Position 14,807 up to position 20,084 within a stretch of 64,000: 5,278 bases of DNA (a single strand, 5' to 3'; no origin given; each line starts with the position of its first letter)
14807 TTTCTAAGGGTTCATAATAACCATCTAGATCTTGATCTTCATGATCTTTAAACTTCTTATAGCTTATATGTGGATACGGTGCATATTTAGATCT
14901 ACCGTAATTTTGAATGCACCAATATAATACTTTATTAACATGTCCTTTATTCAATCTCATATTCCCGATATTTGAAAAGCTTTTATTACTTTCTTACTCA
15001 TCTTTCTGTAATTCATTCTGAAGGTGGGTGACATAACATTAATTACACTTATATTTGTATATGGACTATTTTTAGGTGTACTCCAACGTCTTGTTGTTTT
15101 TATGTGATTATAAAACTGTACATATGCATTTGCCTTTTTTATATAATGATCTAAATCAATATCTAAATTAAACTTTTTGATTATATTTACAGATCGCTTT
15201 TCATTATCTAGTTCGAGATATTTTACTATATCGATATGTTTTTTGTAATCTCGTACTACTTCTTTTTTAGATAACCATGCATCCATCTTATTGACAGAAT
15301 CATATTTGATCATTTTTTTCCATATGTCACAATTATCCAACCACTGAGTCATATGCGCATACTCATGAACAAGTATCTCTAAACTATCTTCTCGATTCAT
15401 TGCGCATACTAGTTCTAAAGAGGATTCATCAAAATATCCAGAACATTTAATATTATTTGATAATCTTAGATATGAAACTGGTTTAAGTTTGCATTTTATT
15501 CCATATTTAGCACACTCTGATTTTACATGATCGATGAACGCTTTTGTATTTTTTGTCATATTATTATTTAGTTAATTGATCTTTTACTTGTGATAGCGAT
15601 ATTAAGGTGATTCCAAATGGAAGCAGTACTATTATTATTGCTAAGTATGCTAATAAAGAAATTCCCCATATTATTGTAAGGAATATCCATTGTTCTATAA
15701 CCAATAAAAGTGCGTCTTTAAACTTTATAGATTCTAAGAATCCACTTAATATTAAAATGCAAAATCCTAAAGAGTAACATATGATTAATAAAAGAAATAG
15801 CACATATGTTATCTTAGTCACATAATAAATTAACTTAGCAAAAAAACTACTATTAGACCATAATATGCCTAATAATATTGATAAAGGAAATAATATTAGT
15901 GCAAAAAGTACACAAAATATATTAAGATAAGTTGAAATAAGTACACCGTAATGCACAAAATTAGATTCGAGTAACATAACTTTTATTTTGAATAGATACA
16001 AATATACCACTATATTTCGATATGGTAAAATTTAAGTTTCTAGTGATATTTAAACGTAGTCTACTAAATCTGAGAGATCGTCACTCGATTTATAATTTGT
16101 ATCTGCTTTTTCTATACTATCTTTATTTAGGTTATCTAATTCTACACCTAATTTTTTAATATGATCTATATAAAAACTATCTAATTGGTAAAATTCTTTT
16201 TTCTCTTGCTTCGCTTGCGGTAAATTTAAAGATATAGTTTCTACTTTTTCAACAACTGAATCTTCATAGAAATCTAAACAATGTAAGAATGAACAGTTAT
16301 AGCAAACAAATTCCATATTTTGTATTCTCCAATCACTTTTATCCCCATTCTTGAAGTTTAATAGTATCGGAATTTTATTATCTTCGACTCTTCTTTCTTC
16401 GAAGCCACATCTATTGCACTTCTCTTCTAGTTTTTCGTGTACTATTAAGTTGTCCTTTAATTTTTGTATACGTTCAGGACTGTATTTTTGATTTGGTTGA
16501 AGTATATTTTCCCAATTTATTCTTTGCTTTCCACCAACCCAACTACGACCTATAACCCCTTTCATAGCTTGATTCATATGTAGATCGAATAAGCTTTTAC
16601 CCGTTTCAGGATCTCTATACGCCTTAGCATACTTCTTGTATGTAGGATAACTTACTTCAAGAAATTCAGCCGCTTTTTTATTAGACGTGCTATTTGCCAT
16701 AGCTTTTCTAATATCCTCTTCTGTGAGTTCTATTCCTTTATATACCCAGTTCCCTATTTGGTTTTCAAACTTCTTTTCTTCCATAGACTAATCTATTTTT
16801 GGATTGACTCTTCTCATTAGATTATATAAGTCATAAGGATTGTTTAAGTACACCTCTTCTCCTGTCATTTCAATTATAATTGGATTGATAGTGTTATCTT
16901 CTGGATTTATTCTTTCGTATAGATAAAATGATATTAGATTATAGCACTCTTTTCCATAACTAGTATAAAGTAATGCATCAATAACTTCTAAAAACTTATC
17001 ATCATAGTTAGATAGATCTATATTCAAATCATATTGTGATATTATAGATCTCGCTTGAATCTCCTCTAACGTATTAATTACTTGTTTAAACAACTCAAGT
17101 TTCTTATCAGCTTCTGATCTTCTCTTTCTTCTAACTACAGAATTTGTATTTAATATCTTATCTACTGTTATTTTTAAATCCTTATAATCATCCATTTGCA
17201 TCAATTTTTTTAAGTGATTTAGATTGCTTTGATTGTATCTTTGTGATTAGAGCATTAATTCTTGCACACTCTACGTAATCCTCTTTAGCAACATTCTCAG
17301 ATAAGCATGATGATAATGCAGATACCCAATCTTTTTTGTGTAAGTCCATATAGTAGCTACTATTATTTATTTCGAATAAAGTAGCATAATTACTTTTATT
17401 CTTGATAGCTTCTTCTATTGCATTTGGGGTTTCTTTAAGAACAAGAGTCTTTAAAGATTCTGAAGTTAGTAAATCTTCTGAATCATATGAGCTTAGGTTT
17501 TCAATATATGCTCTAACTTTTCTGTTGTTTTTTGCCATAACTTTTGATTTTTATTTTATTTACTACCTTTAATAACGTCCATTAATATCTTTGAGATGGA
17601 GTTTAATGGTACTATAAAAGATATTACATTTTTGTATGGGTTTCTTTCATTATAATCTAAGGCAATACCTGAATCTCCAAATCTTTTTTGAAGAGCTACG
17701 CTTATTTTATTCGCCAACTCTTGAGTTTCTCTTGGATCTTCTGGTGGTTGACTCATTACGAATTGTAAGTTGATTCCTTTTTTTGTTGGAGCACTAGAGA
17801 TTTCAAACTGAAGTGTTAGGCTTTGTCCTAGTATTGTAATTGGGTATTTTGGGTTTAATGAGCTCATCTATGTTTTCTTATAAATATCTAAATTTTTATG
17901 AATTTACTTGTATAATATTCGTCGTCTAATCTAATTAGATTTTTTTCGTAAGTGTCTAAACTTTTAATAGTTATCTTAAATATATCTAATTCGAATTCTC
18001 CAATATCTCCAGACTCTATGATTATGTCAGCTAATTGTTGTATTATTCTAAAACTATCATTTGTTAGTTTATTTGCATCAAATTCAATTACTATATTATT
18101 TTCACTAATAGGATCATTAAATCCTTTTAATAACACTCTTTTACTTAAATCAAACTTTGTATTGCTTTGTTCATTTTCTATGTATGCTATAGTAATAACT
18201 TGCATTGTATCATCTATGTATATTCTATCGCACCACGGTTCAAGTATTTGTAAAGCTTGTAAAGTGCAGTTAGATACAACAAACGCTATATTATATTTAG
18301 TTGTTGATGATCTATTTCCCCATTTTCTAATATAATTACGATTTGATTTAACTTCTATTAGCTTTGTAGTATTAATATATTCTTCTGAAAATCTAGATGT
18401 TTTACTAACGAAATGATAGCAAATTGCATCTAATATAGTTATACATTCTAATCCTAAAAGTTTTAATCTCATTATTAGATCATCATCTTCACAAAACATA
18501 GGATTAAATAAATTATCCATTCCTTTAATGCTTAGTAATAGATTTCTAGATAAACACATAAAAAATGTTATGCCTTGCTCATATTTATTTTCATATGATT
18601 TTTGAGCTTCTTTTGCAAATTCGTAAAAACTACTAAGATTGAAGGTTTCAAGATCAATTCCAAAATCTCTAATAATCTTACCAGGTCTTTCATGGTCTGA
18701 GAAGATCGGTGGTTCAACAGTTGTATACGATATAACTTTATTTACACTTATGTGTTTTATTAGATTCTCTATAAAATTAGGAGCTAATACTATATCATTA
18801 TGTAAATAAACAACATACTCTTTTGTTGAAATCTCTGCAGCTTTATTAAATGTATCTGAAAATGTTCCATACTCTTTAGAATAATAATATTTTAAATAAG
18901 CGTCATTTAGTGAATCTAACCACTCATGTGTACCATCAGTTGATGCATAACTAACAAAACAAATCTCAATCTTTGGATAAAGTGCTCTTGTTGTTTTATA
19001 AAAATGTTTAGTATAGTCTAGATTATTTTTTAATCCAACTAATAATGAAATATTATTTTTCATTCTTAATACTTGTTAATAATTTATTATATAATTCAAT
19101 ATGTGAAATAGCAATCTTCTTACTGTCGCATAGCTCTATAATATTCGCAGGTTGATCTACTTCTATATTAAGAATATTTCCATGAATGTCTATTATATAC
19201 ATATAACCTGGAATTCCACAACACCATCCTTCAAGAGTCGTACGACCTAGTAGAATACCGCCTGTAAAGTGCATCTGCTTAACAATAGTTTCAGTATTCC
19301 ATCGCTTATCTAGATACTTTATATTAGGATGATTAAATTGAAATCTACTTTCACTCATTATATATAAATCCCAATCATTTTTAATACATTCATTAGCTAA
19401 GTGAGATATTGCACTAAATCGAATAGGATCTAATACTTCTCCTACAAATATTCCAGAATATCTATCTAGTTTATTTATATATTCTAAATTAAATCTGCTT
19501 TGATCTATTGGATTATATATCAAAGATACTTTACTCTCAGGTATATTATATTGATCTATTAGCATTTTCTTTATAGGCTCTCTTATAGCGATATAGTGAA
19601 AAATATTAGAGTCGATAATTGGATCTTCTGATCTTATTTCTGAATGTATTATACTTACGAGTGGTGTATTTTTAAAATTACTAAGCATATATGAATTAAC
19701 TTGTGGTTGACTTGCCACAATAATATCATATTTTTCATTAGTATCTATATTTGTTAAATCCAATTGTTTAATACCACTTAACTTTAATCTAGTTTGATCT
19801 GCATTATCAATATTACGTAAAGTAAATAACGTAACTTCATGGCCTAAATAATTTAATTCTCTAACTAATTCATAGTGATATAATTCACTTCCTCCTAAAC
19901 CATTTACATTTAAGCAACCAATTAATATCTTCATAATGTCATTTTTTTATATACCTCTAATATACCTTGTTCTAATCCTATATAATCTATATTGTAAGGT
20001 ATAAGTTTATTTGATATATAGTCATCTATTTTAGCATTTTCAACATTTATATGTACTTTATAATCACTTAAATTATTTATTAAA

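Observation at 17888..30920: A 13-kb polysaccharide/deoxysugar biosynthesis island inside a lytic-type phage genome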

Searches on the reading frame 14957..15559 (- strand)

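Call 41: search_protein_families(library=pfam, proteins=[window:14957-15559:-], max_evalue=0.01)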
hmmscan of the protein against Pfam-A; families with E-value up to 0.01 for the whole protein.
window:14957-15559:- (200 aa): 1 family
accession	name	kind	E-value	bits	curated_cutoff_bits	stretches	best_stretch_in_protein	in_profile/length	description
PF20573.4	DUF6782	-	0.0084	15.8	27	0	29-74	57-105/241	Putative metallopeptidase family (DUF6782)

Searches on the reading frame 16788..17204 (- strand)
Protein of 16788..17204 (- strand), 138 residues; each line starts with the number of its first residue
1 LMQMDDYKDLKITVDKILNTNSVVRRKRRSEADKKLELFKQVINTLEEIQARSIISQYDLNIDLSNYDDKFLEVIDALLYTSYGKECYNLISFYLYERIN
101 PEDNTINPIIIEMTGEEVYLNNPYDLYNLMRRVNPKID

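Call 5: search_protein_families(library=pfam, proteins=[window:16788-17204:-], max_evalue=0.01)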
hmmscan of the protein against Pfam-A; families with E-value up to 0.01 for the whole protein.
window:16788-17204:- (138 aa): 1 family
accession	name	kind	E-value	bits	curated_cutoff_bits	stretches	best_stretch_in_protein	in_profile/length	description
PF09156.16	Anthrax-tox_M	-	0.0018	18.1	25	1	22-104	102-183/287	Anthrax toxin lethal factor, middle domain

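Call 33: search_protein_families(library=phrogs, proteins=[window:16788-17204:-], max_evalue=0.001)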
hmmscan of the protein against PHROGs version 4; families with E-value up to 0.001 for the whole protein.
window:16788-17204:- (138 aa): 0 families

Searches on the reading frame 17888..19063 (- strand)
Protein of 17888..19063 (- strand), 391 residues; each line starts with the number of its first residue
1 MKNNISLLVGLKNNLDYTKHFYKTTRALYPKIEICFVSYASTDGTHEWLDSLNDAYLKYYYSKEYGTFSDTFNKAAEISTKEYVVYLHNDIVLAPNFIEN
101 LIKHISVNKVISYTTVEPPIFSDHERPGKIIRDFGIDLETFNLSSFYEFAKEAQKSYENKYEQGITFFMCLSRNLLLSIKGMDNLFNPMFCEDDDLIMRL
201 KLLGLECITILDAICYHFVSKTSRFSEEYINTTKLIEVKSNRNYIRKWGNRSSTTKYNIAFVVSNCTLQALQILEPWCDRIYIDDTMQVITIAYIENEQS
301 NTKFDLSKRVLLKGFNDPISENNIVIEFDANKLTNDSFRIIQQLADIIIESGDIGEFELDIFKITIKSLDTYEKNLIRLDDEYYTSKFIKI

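Call 4: search_protein_families(library=pfam, proteins=[window:17888-19063:-], max_evalue=0.01)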
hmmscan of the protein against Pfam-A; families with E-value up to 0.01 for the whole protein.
window:17888-19063:- (391 aa): 5 families
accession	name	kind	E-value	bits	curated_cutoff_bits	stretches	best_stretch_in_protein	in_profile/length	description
PF00535.33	Glycos_transf_2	-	6.6e-12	46.1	23.3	1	11-126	6-126/168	Glycosyl transferase family 2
PF10111.15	Glyco_tranf_2_2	-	0.00037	20.5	27.3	1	29-111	27-115/276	Glycosyltransferase like family 2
PF13641.12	Glyco_tranf_2_3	-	0.00083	19.9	27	1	29-223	28-217/230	Glycosyltransferase like family 2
PF02709.20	Glyco_transf_7C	-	0.0062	16.6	23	0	153-207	8-62/78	N-terminal domain of galactosyltransferase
PF13712.12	Glyco_tranf_2_5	-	0.0085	16.3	27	0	70-106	43-80/210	Glycosyltransferase like family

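Call 16: search_protein_families(library=ncbifam, proteins=[window:17888-19063:-], max_evalue=0.001)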
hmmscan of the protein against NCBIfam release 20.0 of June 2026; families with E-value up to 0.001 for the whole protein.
window:17888-19063:- (391 aa): 4 families
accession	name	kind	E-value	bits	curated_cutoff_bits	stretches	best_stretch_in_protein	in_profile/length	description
TIGR03937.1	PgaC_IcaA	equivalog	1.1e-06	27.9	422.3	1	4-123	46-168/407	poly-beta-1,6-N-acetyl-D-glucosamine synthase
TIGR04283.1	glyco_like_mftF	equivalog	2.7e-05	23.9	182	1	6-106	2-98/221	TIGR04283 family arsenosugar biosynthesis glycosyltransferase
NF041875.1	EPS_EpsD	equivalog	0.00012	21.6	370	1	31-223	30-212/325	exopolysaccharide biosynthesis glycosyltransferase EpsD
TIGR04009.1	wcaE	equivalog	0.00067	19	369.2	0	32-95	34-97/248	colanic acid biosynthesis glycosyltransferase WcaE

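Call 33: search_protein_families(library=phrogs, proteins=[window:17888-19063:-], max_evalue=0.001)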
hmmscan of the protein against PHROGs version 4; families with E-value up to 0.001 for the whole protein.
window:17888-19063:- (391 aa): 0 families

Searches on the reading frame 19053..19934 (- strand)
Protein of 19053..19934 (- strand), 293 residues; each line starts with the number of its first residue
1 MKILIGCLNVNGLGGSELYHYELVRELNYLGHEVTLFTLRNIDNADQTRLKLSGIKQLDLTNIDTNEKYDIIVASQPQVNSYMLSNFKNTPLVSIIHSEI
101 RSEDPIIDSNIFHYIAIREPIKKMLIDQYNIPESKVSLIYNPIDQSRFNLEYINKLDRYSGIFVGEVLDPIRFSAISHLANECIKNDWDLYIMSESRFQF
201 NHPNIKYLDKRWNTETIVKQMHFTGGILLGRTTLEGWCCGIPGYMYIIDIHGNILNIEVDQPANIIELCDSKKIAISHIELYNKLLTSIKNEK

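Call 4: search_protein_families(library=pfam, proteins=[window:19053-19934:-], max_evalue=0.01)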
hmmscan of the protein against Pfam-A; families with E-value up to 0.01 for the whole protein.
window:19053-19934:- (293 aa): 1 family
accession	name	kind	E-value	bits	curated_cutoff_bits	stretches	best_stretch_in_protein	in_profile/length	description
PF13439.12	Glyco_transf_4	-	2.6e-12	47.6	28.5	1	14-147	2-170/170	Glycosyltransferase Family 4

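Call 16: search_protein_families(library=ncbifam, proteins=[window:19053-19934:-], max_evalue=0.001)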
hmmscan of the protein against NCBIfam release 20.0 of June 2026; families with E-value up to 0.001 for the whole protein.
window:19053-19934:- (293 aa): 1 family
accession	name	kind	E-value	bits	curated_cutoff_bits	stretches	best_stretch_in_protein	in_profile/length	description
NF007396.0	PRK09922.1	equivalog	0.00084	18.3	385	0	90-167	112-191/361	lipopolysaccharide 1,6-galactosyltransferase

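Call 74: search_protein_families(library=phrogs, proteins=[window:19053-19934:-], max_evalue=0.01)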
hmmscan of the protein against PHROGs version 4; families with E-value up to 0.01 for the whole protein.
window:19053-19934:- (293 aa): 1 family
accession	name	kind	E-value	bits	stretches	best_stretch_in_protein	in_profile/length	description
phrog_18481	-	unknown function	0.0097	17.1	0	35-85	45-89/91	-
